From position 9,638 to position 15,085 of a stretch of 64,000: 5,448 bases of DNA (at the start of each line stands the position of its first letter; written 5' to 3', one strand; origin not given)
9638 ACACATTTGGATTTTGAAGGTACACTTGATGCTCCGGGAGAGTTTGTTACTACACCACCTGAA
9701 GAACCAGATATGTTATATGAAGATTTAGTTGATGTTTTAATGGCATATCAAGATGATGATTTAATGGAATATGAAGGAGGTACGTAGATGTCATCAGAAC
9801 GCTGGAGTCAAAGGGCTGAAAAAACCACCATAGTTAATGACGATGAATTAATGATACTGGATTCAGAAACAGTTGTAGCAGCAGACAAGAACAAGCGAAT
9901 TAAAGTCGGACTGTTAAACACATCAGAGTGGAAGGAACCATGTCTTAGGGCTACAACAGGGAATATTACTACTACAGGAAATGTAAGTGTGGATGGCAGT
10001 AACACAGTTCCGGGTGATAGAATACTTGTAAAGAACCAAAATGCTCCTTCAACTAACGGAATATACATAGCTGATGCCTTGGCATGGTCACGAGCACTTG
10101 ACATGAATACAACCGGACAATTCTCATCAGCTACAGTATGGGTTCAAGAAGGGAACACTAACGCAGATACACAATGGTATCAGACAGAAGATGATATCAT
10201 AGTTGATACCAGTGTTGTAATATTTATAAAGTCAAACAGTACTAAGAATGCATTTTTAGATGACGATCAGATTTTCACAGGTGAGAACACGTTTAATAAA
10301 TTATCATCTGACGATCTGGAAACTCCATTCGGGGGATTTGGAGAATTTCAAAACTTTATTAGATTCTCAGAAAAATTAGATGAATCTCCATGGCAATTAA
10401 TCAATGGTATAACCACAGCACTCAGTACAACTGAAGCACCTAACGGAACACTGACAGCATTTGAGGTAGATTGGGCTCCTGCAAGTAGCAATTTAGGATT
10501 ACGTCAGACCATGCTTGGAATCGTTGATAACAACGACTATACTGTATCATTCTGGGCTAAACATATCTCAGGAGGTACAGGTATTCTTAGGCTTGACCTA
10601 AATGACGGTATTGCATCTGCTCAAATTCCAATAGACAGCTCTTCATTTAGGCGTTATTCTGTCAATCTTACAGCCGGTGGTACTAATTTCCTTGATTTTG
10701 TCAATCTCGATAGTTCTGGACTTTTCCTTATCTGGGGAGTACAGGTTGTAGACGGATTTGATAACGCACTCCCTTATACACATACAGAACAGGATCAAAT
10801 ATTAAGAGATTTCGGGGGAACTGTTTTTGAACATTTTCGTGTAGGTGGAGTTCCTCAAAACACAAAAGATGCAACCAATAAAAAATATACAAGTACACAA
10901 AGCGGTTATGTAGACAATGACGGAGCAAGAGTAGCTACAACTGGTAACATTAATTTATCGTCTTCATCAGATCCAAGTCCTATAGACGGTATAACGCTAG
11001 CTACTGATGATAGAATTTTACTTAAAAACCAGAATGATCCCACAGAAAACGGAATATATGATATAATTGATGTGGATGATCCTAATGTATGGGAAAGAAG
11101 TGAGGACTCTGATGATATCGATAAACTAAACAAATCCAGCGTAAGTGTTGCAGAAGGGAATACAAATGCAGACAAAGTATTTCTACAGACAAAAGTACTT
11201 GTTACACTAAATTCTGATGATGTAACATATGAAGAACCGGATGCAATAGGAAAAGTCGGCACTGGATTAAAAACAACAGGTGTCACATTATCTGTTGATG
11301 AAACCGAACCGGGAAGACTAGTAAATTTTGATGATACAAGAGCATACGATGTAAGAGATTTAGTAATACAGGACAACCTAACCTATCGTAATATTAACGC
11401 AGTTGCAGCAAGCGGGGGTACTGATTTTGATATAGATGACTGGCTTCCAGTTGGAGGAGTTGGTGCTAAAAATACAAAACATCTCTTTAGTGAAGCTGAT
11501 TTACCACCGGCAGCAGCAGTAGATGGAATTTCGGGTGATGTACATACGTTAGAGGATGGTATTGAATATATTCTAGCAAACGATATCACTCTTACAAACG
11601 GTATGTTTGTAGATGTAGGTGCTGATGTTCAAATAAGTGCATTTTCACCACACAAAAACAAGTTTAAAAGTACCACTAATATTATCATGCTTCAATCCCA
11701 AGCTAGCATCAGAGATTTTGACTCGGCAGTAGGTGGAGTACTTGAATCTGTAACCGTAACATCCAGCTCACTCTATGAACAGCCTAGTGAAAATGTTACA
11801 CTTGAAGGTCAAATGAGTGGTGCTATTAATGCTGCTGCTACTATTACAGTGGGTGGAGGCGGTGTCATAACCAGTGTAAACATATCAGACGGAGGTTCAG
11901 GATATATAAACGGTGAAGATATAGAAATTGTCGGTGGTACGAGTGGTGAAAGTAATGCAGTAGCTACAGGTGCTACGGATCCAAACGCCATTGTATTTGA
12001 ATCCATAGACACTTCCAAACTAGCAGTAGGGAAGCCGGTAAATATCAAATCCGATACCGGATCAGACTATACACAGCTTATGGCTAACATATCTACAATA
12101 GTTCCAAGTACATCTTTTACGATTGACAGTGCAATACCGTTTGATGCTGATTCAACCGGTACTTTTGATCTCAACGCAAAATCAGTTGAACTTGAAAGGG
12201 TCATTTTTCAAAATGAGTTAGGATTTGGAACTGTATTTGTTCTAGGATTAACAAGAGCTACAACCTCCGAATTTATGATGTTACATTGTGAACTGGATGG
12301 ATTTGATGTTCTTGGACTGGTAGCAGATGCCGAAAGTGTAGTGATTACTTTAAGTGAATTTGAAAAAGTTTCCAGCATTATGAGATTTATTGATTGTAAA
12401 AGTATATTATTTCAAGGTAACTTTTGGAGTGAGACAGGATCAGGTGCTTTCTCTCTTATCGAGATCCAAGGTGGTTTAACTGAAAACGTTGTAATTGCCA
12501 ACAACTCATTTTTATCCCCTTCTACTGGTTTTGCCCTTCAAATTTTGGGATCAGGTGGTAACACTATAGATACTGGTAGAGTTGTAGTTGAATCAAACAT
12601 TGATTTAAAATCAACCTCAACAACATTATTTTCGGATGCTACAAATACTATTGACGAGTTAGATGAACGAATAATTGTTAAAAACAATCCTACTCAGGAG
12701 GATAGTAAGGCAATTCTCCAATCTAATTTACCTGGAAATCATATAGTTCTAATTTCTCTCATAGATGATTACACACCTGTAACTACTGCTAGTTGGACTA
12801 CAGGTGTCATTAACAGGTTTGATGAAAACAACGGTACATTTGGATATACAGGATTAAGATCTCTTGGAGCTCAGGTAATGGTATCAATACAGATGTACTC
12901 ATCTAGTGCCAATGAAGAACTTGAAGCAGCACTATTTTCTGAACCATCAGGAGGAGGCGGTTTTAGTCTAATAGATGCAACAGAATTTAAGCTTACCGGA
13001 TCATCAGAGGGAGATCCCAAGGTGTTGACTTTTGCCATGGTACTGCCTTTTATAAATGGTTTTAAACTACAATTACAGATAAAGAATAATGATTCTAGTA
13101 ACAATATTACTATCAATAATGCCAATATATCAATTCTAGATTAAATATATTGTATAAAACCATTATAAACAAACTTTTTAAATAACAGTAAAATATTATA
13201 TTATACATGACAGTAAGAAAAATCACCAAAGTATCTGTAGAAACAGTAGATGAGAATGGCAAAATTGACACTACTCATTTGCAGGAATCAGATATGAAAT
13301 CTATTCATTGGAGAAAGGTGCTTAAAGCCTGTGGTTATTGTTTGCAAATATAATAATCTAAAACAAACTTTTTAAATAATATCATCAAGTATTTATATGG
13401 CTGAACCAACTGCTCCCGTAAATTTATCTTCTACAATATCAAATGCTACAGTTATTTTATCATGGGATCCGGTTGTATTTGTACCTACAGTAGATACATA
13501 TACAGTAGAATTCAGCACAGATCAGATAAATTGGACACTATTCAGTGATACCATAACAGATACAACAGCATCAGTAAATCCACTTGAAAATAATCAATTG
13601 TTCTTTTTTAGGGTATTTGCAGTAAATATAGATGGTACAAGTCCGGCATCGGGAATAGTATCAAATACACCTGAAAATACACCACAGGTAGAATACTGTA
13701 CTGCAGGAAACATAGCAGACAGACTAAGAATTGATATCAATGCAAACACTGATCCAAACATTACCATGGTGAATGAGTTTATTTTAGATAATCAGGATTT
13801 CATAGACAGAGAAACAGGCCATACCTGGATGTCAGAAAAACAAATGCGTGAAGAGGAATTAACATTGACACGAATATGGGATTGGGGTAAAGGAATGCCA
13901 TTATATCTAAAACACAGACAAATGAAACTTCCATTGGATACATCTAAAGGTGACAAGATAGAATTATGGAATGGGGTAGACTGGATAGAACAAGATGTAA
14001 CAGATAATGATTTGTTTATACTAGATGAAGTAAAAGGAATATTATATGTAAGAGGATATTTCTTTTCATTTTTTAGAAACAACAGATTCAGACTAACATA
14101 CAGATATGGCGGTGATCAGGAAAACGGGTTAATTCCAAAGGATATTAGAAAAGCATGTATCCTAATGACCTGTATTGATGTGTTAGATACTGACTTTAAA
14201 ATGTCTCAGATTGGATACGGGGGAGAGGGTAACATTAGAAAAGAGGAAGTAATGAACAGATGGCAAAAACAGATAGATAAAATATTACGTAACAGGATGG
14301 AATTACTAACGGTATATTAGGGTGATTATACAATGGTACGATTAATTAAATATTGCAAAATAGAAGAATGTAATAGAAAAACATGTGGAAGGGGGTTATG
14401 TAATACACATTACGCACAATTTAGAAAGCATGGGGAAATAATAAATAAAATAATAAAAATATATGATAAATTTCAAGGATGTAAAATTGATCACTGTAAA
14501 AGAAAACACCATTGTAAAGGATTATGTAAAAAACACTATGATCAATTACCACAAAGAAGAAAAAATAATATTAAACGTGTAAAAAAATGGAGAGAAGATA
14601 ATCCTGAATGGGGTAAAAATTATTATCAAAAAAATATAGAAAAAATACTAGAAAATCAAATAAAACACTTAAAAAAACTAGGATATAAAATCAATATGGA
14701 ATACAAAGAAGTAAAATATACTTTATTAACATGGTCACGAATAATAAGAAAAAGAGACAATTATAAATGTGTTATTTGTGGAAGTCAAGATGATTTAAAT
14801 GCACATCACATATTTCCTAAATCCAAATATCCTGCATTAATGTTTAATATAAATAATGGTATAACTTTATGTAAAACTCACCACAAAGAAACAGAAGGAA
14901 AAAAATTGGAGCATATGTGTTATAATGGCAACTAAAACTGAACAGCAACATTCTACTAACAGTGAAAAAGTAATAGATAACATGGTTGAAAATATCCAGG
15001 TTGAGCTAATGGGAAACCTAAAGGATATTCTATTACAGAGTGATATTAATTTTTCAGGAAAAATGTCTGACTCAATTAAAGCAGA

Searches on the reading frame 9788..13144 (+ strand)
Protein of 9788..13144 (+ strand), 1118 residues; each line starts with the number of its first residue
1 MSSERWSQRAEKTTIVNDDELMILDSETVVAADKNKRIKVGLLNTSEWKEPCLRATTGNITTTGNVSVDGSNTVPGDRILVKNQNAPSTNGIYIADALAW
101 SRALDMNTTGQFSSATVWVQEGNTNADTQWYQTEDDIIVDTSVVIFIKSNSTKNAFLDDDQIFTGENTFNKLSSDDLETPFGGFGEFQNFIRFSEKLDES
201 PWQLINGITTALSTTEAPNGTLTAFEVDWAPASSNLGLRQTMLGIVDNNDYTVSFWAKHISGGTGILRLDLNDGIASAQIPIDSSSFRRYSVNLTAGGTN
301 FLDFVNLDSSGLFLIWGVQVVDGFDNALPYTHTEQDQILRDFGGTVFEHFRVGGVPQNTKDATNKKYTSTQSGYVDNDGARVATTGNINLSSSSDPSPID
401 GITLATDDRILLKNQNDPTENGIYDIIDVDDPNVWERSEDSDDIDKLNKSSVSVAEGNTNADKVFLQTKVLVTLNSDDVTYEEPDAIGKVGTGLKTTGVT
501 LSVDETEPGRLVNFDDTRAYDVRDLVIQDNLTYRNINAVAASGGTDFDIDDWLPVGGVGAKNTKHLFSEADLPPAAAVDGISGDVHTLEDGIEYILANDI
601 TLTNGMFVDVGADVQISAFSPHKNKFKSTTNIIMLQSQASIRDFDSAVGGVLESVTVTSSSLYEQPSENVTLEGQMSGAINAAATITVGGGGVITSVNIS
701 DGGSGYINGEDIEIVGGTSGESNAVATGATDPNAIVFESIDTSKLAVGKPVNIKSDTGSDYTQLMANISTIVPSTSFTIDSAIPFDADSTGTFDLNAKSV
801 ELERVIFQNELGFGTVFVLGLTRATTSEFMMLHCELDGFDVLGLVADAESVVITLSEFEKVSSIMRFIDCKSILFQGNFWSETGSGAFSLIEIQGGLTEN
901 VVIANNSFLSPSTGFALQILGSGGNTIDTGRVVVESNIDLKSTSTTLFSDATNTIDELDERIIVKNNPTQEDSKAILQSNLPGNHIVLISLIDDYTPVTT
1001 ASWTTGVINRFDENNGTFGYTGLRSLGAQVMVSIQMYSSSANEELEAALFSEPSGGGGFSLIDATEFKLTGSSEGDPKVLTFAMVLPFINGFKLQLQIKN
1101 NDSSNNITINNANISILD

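Call 11: search_protein_families(library=pfam, proteins=[window:9788-13144:+], max_evalue=0.01)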
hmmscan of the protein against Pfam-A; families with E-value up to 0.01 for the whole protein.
window:9788-13144:+ (1118 aa): 0 families

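Call 12: search_protein_families(library=phrogs, proteins=[window:9788-13144:+], max_evalue=0.01)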
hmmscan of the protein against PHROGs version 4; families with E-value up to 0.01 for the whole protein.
window:9788-13144:+ (1118 aa): 11 families
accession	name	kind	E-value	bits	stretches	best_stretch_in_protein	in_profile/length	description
phrog_17264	-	unknown function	6.5e-28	98.3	2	55-145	4-96/147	-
phrog_27782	-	unknown function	1.8e-27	97.3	2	50-136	167-257/644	-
phrog_16867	-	unknown function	1.2e-26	94.5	2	43-139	69-166/631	-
phrog_2647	-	head and packaging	1.6e-26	94.2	2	356-504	92-246/336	head decoration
phrog_11518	-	tail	2.2e-25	90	2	48-146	165-265/812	tail fiber protein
phrog_24595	-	head and packaging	3.5e-23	83.5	2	52-155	47-156/325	virion structural protein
phrog_30390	-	unknown function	8e-22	78.5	2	388-513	537-668/766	-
phrog_2824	-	head and packaging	4.5e-17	62.3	2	53-142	938-1028/1151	virion structural protein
phrog_14570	-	unknown function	2.4e-16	60.5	2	37-148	156-271/540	-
phrog_14824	-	unknown function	2.6e-11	43.4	1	41-116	11-90/719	-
phrog_460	-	connector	0.0045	16.7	1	646-728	225-305/385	head closure Hc2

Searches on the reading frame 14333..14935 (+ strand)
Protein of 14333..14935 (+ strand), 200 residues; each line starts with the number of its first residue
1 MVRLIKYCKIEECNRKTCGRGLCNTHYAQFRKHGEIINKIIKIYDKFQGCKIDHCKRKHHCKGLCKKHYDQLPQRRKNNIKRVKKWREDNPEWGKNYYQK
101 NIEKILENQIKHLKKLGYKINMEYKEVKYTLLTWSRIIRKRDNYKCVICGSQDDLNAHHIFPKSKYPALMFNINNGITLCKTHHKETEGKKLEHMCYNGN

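Call 83: search_protein_families(library=pfam, proteins=[window:14333-14935:+], max_evalue=0.001)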
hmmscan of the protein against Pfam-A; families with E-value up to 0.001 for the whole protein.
window:14333-14935:+ (200 aa): 1 family
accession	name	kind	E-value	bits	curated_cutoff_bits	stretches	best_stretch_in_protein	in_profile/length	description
PF13391.12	HNH_2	-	2.3e-08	34.2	21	1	146-185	1-56/66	HNH endonuclease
